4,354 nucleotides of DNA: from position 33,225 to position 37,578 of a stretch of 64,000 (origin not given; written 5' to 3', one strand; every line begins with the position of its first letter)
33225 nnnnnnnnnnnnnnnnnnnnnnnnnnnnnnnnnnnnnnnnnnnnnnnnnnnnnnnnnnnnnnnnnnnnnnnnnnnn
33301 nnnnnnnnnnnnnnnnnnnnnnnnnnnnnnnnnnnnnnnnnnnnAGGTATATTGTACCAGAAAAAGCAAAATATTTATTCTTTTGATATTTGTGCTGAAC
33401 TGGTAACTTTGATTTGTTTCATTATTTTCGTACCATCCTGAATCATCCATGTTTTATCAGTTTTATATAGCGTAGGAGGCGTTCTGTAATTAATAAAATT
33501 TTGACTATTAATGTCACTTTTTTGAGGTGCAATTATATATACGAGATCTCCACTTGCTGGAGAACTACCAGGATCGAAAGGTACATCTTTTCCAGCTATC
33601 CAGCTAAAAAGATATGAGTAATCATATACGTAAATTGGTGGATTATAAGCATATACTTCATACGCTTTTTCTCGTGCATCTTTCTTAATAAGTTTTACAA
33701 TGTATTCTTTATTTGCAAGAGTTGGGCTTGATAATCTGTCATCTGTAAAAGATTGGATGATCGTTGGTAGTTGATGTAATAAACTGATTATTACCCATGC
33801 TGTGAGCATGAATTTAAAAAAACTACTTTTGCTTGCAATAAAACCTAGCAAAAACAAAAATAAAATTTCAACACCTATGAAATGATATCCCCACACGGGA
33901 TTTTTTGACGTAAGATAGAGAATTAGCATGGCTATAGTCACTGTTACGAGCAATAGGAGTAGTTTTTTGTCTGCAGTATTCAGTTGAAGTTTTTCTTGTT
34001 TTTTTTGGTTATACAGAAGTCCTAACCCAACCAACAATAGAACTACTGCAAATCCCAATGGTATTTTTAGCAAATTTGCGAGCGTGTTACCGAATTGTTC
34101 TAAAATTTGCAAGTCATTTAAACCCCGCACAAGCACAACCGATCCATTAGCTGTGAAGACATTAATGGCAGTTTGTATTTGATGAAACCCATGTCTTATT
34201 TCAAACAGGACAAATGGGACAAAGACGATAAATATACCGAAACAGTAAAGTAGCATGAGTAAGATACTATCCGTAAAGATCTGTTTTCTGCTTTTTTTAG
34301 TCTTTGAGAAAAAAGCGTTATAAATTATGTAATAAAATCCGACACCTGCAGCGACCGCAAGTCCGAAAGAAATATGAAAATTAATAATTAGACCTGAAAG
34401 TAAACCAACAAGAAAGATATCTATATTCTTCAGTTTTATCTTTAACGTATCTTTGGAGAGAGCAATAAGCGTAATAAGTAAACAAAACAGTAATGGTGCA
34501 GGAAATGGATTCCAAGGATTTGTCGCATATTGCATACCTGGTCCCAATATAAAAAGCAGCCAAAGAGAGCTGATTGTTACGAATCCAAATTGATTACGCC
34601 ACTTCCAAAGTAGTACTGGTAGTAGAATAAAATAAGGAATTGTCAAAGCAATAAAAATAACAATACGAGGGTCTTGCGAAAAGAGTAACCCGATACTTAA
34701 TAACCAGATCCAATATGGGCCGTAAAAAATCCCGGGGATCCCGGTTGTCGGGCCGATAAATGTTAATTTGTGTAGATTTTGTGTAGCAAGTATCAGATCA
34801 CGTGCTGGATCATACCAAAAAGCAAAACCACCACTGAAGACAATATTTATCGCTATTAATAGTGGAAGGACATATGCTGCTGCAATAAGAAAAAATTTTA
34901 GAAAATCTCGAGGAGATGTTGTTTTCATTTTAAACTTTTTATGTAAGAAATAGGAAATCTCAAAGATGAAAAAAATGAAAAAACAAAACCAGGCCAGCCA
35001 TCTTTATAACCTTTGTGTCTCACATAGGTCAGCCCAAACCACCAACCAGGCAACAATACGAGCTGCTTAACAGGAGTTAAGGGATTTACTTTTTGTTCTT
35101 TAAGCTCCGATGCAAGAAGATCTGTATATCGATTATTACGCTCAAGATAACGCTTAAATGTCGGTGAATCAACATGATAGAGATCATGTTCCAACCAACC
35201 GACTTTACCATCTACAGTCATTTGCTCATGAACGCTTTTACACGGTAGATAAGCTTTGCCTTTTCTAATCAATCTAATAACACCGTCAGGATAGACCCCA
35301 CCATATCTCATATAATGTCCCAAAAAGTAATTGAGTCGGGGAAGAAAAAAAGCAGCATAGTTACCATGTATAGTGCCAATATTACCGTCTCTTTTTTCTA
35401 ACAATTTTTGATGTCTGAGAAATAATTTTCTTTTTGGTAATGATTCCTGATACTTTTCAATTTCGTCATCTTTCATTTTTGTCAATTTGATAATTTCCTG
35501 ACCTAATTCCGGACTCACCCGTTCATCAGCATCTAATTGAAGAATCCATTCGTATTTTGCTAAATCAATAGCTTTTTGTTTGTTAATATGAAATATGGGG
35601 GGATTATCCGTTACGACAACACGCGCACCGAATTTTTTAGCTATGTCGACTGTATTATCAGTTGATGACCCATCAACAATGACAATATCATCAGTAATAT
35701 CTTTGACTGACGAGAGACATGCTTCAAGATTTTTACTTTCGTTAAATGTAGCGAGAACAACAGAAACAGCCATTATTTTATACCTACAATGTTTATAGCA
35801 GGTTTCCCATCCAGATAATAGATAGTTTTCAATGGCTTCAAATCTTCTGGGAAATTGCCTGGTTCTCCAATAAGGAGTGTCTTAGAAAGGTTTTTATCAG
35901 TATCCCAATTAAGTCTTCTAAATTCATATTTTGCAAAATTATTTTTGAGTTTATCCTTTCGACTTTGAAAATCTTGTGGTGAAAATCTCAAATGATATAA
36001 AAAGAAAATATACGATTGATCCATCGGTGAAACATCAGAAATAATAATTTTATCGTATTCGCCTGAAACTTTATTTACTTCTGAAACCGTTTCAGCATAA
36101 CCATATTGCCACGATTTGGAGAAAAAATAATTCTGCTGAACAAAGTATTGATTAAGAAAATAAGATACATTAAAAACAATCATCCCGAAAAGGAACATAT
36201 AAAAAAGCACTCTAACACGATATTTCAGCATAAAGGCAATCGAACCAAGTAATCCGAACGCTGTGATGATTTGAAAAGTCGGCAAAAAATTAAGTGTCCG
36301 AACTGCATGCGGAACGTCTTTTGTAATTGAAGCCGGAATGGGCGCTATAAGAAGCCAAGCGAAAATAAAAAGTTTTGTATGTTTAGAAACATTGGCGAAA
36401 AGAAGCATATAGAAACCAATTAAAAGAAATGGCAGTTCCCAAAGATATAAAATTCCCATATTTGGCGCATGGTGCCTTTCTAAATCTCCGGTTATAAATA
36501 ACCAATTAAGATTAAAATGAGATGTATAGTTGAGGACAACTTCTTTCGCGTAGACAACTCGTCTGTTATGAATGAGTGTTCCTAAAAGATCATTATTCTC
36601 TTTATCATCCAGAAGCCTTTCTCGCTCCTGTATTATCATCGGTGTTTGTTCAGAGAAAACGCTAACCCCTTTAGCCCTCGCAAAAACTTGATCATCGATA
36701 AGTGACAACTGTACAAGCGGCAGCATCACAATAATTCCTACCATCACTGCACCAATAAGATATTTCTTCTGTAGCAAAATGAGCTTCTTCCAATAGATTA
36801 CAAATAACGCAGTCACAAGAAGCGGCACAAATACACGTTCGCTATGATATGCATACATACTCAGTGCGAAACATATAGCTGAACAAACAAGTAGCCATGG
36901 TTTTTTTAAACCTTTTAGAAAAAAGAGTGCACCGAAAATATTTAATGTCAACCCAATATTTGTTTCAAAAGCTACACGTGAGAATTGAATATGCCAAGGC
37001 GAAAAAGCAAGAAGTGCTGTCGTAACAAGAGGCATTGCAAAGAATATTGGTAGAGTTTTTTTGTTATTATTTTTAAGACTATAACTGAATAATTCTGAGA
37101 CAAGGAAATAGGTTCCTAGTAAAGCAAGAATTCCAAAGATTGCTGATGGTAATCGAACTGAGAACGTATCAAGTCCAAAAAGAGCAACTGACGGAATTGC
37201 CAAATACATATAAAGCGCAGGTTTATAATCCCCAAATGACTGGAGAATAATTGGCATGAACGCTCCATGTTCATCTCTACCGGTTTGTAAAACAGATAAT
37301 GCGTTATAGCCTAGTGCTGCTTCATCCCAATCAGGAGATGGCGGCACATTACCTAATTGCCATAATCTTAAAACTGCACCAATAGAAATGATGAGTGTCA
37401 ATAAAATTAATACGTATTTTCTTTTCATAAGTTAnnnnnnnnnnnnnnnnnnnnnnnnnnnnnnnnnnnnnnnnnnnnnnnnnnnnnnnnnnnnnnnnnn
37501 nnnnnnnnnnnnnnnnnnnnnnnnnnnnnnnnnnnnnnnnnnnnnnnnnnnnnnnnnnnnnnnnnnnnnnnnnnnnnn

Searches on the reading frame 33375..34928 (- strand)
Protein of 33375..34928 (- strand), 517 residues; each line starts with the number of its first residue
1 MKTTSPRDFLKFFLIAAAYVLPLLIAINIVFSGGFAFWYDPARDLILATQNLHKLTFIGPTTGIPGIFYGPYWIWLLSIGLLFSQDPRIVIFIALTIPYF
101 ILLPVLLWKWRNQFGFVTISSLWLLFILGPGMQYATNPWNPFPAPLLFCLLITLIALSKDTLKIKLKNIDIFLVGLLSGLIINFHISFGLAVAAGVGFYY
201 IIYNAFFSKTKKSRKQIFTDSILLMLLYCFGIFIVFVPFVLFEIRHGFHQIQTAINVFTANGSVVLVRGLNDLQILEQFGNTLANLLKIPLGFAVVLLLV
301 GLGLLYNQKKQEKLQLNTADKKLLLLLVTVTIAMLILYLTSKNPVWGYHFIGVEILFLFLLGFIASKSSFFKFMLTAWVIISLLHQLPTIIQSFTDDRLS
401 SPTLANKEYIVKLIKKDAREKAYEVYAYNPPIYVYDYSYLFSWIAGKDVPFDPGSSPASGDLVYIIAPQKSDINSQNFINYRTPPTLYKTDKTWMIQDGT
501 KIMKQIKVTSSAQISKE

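Call 16: search_protein_families(library=pfam, proteins=[window:33375-34928:-], max_evalue=0.001)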
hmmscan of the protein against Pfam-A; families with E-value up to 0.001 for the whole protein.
window:33375-34928:- (517 aa): 0 families

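Call 39: search_protein_families(library=pfam, proteins=[window:33375-34928:-], max_evalue=1)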
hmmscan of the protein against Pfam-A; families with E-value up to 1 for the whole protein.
window:33375-34928:- (517 aa): 2 families
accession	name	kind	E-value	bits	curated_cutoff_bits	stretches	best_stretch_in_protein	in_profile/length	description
PF11255.13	DUF3054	-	0.064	14.1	25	1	282-362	28-105/110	Protein of unknown function (DUF3054)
PF22990.1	ABHD16_N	-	0.13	12.8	27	0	218-266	32-81/125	Phosphatidylserine Lipase ABHD16 N-terminal domain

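Call 92: search_protein_families(library=ncbifam, proteins=[window:33375-34928:-], max_evalue=0.1)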
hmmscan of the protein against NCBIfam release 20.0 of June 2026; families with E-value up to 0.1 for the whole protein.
window:33375-34928:- (517 aa): 0 families

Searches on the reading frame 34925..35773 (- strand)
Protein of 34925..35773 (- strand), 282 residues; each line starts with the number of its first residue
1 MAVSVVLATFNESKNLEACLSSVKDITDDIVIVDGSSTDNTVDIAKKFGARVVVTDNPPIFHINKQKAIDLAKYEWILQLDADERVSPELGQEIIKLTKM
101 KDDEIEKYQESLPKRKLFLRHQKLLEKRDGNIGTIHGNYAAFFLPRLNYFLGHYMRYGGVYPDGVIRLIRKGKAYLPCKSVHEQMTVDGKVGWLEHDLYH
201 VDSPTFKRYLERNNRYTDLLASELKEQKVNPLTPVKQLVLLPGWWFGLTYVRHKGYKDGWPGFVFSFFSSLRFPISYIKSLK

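Call 16: search_protein_families(library=pfam, proteins=[window:34925-35773:-], max_evalue=0.001)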
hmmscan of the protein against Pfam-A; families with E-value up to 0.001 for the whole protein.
window:34925-35773:- (282 aa): 1 family
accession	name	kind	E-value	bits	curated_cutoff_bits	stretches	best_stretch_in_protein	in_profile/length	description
PF00535.33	Glycos_transf_2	-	1.7e-18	67.5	23.3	1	4-97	1-102/168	Glycosyl transferase family 2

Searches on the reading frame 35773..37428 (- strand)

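Call 16: search_protein_families(library=pfam, proteins=[window:35773-37428:-], max_evalue=0.001)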
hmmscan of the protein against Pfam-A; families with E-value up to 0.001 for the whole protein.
window:35773-37428:- (551 aa): 0 families

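Call 39: search_protein_families(library=pfam, proteins=[window:35773-37428:-], max_evalue=1)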
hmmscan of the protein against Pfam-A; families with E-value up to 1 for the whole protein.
window:35773-37428:- (551 aa): 1 family
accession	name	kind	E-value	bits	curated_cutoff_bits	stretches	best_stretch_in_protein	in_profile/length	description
PF13231.12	PMT_2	-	0.0041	17.8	26.1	2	69-115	2-48/160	Dolichyl-phosphate-mannose-protein mannosyltransferase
